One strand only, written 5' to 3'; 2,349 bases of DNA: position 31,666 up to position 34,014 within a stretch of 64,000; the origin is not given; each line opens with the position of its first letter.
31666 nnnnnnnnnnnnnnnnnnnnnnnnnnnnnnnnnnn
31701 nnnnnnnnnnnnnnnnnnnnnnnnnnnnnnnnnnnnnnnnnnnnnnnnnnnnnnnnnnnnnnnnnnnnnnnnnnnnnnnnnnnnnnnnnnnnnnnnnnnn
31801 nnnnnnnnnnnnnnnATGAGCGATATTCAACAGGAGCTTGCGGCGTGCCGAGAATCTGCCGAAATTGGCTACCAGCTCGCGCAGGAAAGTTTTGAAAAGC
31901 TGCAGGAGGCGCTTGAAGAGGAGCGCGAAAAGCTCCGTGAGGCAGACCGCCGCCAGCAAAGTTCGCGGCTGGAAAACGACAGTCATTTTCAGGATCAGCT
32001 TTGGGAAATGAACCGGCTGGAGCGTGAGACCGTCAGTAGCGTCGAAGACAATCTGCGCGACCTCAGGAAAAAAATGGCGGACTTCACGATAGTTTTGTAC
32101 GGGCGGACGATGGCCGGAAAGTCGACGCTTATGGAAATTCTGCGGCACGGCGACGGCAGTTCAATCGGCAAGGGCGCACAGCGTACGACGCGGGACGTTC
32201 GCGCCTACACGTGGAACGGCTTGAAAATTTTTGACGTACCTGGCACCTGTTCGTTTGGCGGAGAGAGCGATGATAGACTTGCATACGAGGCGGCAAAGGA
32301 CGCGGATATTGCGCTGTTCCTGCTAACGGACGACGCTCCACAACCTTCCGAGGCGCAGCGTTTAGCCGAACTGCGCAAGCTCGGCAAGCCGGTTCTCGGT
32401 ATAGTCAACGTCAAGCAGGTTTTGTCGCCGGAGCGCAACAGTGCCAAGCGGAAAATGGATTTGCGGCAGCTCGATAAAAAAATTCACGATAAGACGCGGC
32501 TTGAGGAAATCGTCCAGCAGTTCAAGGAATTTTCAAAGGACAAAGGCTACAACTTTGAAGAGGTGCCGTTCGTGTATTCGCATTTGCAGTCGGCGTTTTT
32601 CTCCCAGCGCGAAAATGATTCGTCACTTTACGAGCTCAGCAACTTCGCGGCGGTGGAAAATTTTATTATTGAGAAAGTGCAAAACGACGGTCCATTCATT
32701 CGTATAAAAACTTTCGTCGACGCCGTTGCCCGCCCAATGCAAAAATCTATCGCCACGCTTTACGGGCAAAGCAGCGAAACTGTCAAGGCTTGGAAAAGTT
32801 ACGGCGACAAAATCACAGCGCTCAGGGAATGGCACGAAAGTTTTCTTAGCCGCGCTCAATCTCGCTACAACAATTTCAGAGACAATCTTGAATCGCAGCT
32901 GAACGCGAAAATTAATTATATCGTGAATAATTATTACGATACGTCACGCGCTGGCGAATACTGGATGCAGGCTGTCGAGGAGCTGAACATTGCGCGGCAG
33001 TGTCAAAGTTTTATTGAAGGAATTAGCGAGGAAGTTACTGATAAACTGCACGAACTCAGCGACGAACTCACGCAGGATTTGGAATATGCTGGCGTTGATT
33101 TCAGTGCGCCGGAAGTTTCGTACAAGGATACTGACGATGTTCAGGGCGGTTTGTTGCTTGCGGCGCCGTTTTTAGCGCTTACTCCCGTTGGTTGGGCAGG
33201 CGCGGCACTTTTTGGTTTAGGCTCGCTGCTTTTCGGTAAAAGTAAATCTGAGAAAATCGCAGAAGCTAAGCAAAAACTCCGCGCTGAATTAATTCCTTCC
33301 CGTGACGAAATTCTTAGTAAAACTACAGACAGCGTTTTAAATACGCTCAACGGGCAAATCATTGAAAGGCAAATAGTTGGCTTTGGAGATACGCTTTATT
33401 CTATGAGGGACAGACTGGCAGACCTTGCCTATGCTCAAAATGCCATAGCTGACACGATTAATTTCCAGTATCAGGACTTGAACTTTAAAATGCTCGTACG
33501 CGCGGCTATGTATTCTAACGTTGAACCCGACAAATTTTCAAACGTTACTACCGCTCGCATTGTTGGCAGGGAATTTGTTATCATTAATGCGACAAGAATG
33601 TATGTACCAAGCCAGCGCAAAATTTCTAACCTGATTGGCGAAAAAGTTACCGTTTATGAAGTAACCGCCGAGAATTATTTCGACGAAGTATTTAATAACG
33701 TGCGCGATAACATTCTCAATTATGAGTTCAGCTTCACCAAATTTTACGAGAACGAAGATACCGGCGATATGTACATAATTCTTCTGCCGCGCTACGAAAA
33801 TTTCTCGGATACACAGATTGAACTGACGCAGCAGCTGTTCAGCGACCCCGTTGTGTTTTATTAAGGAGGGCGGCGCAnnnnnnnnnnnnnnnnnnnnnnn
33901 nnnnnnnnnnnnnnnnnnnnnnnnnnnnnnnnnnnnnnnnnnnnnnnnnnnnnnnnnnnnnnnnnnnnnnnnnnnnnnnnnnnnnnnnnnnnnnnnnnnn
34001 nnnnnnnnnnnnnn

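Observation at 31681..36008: tRNA-flanked three-gene module: two divergent P-loop/dynamin-like GTPases plus a small repeat-bearing membrane protein behind its own consensus promoter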

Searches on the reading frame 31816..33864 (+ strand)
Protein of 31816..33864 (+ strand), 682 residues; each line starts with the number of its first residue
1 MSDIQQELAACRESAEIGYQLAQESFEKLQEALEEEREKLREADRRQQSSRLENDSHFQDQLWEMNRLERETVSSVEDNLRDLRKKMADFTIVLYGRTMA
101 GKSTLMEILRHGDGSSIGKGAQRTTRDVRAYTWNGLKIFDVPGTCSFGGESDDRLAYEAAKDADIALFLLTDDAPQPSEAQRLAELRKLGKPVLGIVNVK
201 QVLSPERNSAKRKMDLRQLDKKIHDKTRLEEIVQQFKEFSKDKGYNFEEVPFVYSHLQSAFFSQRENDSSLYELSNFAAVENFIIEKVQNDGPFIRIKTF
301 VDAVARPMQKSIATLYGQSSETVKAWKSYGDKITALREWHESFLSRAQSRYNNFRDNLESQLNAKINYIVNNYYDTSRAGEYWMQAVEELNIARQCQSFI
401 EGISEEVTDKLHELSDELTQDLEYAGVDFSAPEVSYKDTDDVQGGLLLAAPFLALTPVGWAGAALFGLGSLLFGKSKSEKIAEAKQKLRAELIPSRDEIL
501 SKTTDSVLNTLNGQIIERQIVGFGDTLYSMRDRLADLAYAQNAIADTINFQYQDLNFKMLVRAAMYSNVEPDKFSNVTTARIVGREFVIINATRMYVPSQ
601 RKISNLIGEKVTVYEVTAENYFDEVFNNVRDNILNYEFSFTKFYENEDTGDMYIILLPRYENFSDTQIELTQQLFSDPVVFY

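Call 4: search_protein_families(library=pfam, proteins=[window:31816-33864:+], max_evalue=0.1)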
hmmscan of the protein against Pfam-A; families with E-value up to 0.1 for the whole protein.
window:31816-33864:+ (682 aa): 5 families
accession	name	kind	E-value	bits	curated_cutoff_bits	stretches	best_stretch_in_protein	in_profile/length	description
PF01926.29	MMR_HSR1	-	3.3e-09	37.3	21.9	1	91-198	1-112/113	50S ribosome-binding GTPase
PF03193.22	RsgA_GTPase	-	1.2e-05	25.7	30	1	73-148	89-172/174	RsgA GTPase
PF00350.29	Dynamin_N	-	8.3e-05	23.1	27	1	134-198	101-166/168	Dynamin family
PF02421.24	FeoB_N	-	0.0046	16.9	27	1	91-222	2-133/156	Ferrous iron transport protein B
PF02348.25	CTP_transf_3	-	0.065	13.5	22.6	0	267-408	74-199/217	Cytidylyltransferase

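Call 5: search_protein_families(library=padloc, proteins=[window:31816-33864:+], max_evalue=0.1)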
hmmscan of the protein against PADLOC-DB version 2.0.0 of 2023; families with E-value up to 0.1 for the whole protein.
window:31816-33864:+ (682 aa): 7 families
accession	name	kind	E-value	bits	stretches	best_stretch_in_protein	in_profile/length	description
PDLC03841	LeoBC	-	6.4e-84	281.1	1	8-562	11-567/601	-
PDLC03839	LeoA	-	3.5e-30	103.6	1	27-423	14-381/559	-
PDLC03842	LeoB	-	1.7e-07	28.5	1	258-429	230-405/568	-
PDLC04407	PDC-M09A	-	3.3e-05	21.6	1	444-505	159-220/282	-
PDLC03843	LeoC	-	5.9e-05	21.3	1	59-110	36-89/207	-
PDLC00979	Cmr3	-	0.0064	14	1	585-663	21-95/287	Cmr3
PDLC04406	PDC-M09A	-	0.025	12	1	445-492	203-251/330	-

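Call 6: search_protein_families(library=ncbifam, proteins=[window:31816-33864:+], max_evalue=0.1)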
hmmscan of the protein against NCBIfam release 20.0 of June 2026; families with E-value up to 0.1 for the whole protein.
window:31816-33864:+ (682 aa): 12 families
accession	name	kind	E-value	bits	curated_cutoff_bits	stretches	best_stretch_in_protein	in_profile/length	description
NF000908.1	PRK00089.1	equivalog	7.8e-07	28.7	237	1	92-226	6-139/291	GTPase Era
TIGR00231.1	small_GTP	domain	1.7e-06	27.9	42.5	1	87-197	1-119/164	GTP-binding protein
TIGR03918.1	GTP_HydF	equivalog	3.2e-06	26.2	325.55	1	90-241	8-168/392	[FeFe] hydrogenase H-cluster maturation GTPase HydF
NF003661.0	PRK05291.1-3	equivalog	5.8e-06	25.9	380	1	62-257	190-387/448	tRNA uridine-5-carboxymethylaminomethyl(34) synthesis GTPase MnmE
TIGR00450.1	mnmE_trmE_thdF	equivalog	2e-05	23.9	252.6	1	52-242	177-369/446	tRNA uridine-5-carboxymethylaminomethyl(34) synthesis GTPase MnmE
NF003255.0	PRK04213.1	equivalog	7.1e-05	22.2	164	1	85-144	5-62/204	GTP-binding protein EngB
NF049994.1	slr1306_fam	domain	8.2e-05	21.4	490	1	35-233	53-232/470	slr1306 family protein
TIGR00436.1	era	equivalog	0.00011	21.7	116.25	1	92-249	3-165/270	GTPase Era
TIGR03594.1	GTPase_EngA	equivalog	0.00014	21.1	306.7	1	91-199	2-117/432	ribosome biogenesis GTPase Der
TIGR00157.1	TIGR00157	equivalog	0.002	17.7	100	1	73-148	105-187/247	ribosome small subunit-dependent GTPase A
TIGR03156.1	GTP_HflX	equivalog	0.0061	15.5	216.75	1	69-110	169-210/351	GTPase HflX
TIGR03596.1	GTPase_YlqF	equivalog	0.014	14.8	208.2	0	45-143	74-172/276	ribosome biogenesis GTPase YlqF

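Call 11: find_encoding_contigs(protein=window:31816-33864:+, flank=10000, max_places=6)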
Protein window:31816-33864:+ (682 aa): 5 contigs read that carry it; 3 places shown.
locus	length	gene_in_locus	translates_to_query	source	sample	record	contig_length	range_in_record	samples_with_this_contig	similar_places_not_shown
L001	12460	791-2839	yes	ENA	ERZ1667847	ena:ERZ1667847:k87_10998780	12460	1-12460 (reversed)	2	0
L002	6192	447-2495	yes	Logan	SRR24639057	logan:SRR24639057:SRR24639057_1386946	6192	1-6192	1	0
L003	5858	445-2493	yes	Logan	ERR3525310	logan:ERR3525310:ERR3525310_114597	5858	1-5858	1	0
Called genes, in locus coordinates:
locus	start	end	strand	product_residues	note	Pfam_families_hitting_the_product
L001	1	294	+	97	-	?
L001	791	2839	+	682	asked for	PF03193:RsgA_GTPase (faint), PF01926:MMR_HSR1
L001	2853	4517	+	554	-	PF00350:Dynamin_N (faint), PF01926:MMR_HSR1, PF18709:DLP_helical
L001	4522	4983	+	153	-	-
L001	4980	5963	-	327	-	PF13177:DNA_pol3_delta2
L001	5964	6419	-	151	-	PF03885:DUF327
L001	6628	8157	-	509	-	PF02652:Lactate_perm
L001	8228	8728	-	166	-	PF00582:Usp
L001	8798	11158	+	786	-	PF00912:Transgly, PF00905:Transpeptidase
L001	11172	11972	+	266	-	PF08282:Hydrolase_3, PF12710:HAD (faint), PF00702:Hydrolase, PF05116:S6PP (weak)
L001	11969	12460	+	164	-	?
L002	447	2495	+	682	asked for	PF03193:RsgA_GTPase (faint), PF01926:MMR_HSR1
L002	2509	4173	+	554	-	PF00350:Dynamin_N (faint), PF01926:MMR_HSR1, PF18709:DLP_helical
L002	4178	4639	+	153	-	-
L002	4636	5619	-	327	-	PF13177:DNA_pol3_delta2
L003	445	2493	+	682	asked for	PF03193:RsgA_GTPase (faint), PF01926:MMR_HSR1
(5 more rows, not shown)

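Call 15: find_homologous_proteins(query=window:31816-33864:+, max_evalue=0.00001)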
Query window:31816-33864:+ (682 aa): 1248 proteins with E <= 0.00001 among 8000 candidates; the best 120 are listed.
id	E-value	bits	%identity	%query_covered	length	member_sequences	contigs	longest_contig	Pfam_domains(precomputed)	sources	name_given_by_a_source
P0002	0.0e+0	1513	100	100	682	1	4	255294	PF01926.30,PF03193.23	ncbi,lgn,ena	-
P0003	0.0e+0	1253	82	100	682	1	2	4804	PF01926.30,PF03193.23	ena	-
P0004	0.0e+0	1248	82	100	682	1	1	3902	PF01926.30,PF03193.23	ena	-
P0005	0.0e+0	1225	81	100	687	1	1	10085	PF01926.30,PF03193.23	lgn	-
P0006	1.1e-280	951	64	100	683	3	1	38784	PF01926.30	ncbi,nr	ncbi:MAG: 50S ribosome-binding GTPase [Selenomonadaceae bacterium]|nr:50S ribosome-binding GTPase [S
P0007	2.7e-277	940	63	100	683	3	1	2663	PF01926.30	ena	-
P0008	8.7e-273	925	62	100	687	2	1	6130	PF01926.30,PF03193.23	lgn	-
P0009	1.4e-272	924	62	100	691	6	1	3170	PF01926.30,PF03193.23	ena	-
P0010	9.3e-268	908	62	100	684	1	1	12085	PF01926.30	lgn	-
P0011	1.4e-267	908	62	100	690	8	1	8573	PF01926.30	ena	-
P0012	1.8e-267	907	52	100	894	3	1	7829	PF00735.25,PF01926.30,PF00350.30,PF02421.25,PF03193.23,PF00625.28,PF04548.23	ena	-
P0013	1.8e-266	904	62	100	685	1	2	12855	PF01926.30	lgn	-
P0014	7.2e-263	892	61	100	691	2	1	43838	PF01926.30,PF03193.23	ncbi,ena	-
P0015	3.5e-262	890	62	100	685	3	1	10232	PF01926.30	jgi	-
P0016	5.5e-261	886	61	100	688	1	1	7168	PF01926.30,PF03193.23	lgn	-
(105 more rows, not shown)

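Call 16: list_cluster_members(proteins=[window:31816-33864:+, window:33878-35542:+, window:35547-36008:+, window:36005-36988:-])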
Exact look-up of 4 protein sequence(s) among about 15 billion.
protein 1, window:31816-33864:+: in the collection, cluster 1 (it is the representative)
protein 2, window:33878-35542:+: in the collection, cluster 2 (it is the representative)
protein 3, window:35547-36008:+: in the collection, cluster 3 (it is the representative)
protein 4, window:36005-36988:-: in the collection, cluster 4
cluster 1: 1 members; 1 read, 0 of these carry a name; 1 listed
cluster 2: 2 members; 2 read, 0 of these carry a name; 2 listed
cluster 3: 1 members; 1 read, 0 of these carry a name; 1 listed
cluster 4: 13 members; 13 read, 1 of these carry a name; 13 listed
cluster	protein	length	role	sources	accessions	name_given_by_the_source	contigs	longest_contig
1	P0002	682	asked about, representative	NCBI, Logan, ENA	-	-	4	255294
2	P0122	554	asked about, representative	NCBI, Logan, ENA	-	-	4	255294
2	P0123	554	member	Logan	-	-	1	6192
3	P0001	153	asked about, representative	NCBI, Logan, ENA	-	-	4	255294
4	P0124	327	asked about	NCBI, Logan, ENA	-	-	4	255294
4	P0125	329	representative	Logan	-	-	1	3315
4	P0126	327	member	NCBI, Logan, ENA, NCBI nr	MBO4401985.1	MAG: DNA polymerase III subunit delta' [Selenomonadaceae bacterium] | DNA polymerase III subunit delta' [Selenomonadaceae bacterium]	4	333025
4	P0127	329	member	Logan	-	-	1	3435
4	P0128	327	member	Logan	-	-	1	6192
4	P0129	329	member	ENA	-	-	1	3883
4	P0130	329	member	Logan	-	-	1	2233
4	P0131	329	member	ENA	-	-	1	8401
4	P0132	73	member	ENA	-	-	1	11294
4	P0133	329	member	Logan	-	-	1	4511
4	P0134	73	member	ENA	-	-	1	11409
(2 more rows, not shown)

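Call 17: find_encoding_contigs(protein=P0126, flank=10000, max_places=6)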
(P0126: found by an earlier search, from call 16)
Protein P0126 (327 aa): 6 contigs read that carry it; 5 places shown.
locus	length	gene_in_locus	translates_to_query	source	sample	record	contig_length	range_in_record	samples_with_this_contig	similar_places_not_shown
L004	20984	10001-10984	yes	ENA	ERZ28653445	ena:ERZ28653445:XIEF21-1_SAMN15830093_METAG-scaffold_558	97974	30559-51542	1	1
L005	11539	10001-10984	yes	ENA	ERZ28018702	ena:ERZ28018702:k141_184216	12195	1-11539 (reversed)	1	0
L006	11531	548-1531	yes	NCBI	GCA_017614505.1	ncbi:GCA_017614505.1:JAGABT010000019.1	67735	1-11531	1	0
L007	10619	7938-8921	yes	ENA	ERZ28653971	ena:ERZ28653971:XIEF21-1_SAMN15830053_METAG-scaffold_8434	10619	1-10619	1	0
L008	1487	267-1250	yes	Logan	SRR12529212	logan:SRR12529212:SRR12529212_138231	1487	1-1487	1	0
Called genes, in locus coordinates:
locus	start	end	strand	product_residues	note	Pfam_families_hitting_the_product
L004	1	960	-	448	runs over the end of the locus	PF04055:Radical_SAM, PF13353:Fer4_12, PF13186:SPASM (faint)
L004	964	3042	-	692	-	PF24898:GGDEF_GdpP, PF01368:DHH, PF02272:DHHA1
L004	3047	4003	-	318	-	PF09991:DUF2232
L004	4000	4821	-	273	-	PF00702:Hydrolase, PF08282:Hydrolase_3, PF12710:HAD (faint), PF05116:S6PP (weak)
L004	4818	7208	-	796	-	PF00912:Transgly, PF00905:Transpeptidase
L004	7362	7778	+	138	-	PF00582:Usp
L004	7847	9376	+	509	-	PF02652:Lactate_perm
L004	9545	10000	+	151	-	PF03885:DUF327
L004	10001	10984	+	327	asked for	PF13177:DNA_pol3_delta2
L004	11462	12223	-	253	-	-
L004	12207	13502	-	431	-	PF13844:Glyco_transf_41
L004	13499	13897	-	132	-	PF13622:4HBT_3 (faint), PF03061:4HBT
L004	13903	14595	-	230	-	PF04474:DUF554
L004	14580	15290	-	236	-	PF00561:Abhydrolase_1, PF12146:Hydrolase_4, PF12697:Abhydrolase_6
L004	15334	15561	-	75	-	PF03840:SecG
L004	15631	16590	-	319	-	PF13793:Pribosyltran_N, PF00156:Pribosyltran, PF14572:Pribosyl_synth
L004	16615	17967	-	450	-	PF00483:NTP_transferase, PF01128:IspD, PF02348:CTP_transf_3 (weak), PF12804:NTP_transf_3, PF14602:Hexapep_2 (faint), PF25084:LbH_EIF2B, PF25087:GMPPB_C (faint), PF00132:Hexapep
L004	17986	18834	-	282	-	PF00497:SBP_bac_3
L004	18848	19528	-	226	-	PF00392:GntR, PF13412:HTH_24 (weak), PF07729:FCD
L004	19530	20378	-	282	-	PF00288:GHMP_kinases_N, PF08544:GHMP_kinases_C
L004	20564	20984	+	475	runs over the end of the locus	PF00664:ABC_membrane, PF00005:ABC_tran, PF02463:SMC_N (faint), PF13304:AAA_21 (weak)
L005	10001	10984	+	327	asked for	PF13177:DNA_pol3_delta2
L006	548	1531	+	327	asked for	PF13177:DNA_pol3_delta2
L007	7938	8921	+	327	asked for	PF13177:DNA_pol3_delta2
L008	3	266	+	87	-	?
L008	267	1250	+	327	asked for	PF13177:DNA_pol3_delta2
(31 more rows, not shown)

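Call 18: find_encoding_contigs(protein=P0005, flank=10000, max_places=4)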
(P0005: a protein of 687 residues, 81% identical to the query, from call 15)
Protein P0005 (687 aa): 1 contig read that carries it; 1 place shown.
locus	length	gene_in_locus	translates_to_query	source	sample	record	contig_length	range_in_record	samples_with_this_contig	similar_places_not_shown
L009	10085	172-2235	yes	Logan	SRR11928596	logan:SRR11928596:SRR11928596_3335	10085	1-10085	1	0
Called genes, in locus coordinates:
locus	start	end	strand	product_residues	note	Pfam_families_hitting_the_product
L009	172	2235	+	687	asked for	PF03193:RsgA_GTPase (faint), PF01926:MMR_HSR1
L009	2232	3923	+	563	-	PF00009:GTP_EFTU (faint), PF01926:MMR_HSR1, PF18709:DLP_helical (weak)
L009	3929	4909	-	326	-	PF13177:DNA_pol3_delta2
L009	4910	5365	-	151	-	PF03885:DUF327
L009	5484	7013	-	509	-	PF02652:Lactate_perm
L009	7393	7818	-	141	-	PF00582:Usp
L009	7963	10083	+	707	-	?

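Call 19: find_encoding_contigs(protein=P0006, flank=10000, max_places=4)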
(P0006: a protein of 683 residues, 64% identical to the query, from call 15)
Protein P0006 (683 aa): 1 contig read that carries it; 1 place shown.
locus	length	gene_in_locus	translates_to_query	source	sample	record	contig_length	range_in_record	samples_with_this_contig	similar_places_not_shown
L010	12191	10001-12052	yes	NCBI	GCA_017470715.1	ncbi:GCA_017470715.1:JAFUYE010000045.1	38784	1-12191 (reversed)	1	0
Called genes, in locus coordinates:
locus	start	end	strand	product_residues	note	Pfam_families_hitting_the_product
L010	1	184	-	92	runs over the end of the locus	-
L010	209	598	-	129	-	-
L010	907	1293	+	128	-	-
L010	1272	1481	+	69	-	PF00589:Phage_integrase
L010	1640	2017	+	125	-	-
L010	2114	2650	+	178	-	-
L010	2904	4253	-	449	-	PF00654:Voltage_CLC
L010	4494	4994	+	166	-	PF10722:YbjN (weak)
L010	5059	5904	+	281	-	PF01263:Aldose_epim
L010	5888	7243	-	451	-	PF01656:CbiA, PF13500:AAA_26, PF07685:GATase_3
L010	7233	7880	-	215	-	PF02570:CbiC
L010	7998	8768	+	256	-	PF00731:AIRC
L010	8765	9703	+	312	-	PF00248:Aldo_ket_red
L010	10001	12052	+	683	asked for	PF01926:MMR_HSR1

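Call 22: search_solved_structures(query=window:31816-33864:+, max_evalue=0.01)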
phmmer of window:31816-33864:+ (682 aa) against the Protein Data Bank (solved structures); distinct sequences matched with E-value up to 0.01: 1.
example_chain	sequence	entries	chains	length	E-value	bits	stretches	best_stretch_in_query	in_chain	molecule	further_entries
5yjz_A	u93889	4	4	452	0.0034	19.3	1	440-494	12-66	Probable conserved ATP-binding protein ABC transporter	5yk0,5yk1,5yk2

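Call 25: find_related_loci(query=A1, collection=genome_contigs, flank=7000)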
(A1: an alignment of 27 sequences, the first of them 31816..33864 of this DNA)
Query A1 (682 aa) in genome_contigs; peptide patterns used: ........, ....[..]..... (x = any residue, [..] = any of these).
465 stretches matched a pattern; 195 encode a relative of the query (tblastn E <= 1e-3); the best 80 are kept; 80 distinct loci.
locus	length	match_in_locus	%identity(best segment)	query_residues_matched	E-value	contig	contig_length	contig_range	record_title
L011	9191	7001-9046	63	1-681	0e+0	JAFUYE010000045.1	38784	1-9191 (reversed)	MAG: Selenomonadaceae bacterium isolate RGIG4933 Roe_deer_Rumen-3__c112764, whole genome shotgun sequence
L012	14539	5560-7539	58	1-681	0e+0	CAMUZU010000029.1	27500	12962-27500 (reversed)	MAG TPA_asm: uncultured Selenomonadales bacterium isolate SRR8387719_bin.34_metaWRAP_v1.3_MAG genome assembly, contig: E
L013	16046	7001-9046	53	1-681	0e+0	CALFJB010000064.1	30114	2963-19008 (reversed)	MAG TPA_asm: uncultured Selenomonadales bacterium isolate ERR1278105_bin.186_CONCOCT_v1.1_MAG genome assembly, contig: E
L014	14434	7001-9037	52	1-680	0e+0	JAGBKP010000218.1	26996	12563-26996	MAG: Selenomonadaceae bacterium isolate RGIG9201 Water_deer_Rumen-1__c443839, whole genome shotgun sequence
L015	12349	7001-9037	52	1-680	0e+0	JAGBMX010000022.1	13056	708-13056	MAG: Selenomonadaceae bacterium isolate RGIG9261 Water_deer_Rumen.Co__c128997, whole genome shotgun sequence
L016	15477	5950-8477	49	1-681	0e+0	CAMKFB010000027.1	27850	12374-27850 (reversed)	MAG: uncultured Selenomonadales bacterium isolate SRR12081300_bin.121_metaWRAP_v1.3_MAG genome assembly, contig: ERZ1228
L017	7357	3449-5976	48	1-681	0e+0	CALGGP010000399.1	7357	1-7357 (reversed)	MAG TPA_asm: uncultured Selenomonadales bacterium isolate ERR1278103_bin.24_CONCOCT_v1.1_MAG genome assembly, contig: ER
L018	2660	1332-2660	53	6-444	2e-161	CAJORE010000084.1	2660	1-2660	uncultured Selenomonadaceae bacterium isolate Rumen_Coassembly_mag_878 genome assembly, contig: k87_4323752, whole genom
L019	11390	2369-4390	40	3-680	5e-149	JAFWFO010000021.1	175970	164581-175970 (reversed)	MAG: Selenomonadaceae bacterium isolate RGIG5694 Sheep_Duodenum.Co__c376292, whole genome shotgun sequence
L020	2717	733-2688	41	2-659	1e-154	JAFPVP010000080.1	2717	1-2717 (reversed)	MAG: Selenomonadaceae bacterium isolate RGIG1515 Goat_Abomasum-3__c239991, whole genome shotgun sequence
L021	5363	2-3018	52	52-682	0e+0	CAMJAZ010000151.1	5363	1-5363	MAG: uncultured Selenomonadales bacterium isolate SRR12081300_bin.83_metaWRAP_v1.3_MAG genome assembly, contig: ERZ12289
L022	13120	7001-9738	39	2-680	6e-137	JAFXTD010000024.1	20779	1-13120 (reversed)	MAG: Selenomonadaceae bacterium isolate RGIG6722 Sheep_Rumen-2__c1581, whole genome shotgun sequence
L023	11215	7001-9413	39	2-680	2e-136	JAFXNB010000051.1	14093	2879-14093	MAG: Selenomonadaceae bacterium isolate RGIG6564 Sheep_Reticulum-5__c236026, whole genome shotgun sequence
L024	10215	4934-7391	38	5-682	9e-135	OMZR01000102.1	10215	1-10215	uncultured Veillonellaceae bacterium isolate RUG102 genome assembly, contig: scaffold_5140, whole genome shotgun sequenc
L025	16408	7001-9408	37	2-680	4e-134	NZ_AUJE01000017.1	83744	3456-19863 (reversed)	Selenomonas ruminantium subsp. ruminantium ATCC 12561 G598DRAFT_scaffold00015.15_C, whole genome shotgun sequence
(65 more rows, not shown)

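Call 31: find_encoding_contigs(protein=P0131, flank=6000, max_places=5)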
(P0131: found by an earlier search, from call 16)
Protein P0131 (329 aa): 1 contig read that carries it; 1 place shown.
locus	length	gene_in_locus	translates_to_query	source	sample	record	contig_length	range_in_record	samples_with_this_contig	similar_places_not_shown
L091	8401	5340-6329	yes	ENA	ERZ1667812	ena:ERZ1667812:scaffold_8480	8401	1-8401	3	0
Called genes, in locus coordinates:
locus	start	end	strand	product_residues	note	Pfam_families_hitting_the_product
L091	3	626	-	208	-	?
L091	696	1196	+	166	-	PF00582:Usp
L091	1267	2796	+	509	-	PF02652:Lactate_perm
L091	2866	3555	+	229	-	PF13577:SnoaL_4 (weak)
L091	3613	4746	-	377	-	PF00328:His_Phos_2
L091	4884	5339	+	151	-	PF03885:DUF327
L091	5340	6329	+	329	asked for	PF13177:DNA_pol3_delta2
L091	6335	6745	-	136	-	-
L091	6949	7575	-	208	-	PF00702:Hydrolase, PF13419:HAD_2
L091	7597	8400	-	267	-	?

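Call 32: find_encoding_contigs(protein=P0133, flank=6000, max_places=5)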
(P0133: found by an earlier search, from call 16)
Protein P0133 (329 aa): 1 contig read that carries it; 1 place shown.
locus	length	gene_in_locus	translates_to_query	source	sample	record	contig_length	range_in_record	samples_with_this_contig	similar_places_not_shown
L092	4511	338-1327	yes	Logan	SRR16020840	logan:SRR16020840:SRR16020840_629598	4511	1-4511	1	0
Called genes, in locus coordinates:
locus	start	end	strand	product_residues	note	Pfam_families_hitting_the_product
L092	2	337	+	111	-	?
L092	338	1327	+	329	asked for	PF13177:DNA_pol3_delta2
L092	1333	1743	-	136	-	-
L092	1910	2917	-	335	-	-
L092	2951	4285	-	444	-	PF20721:C19orf12 (faint)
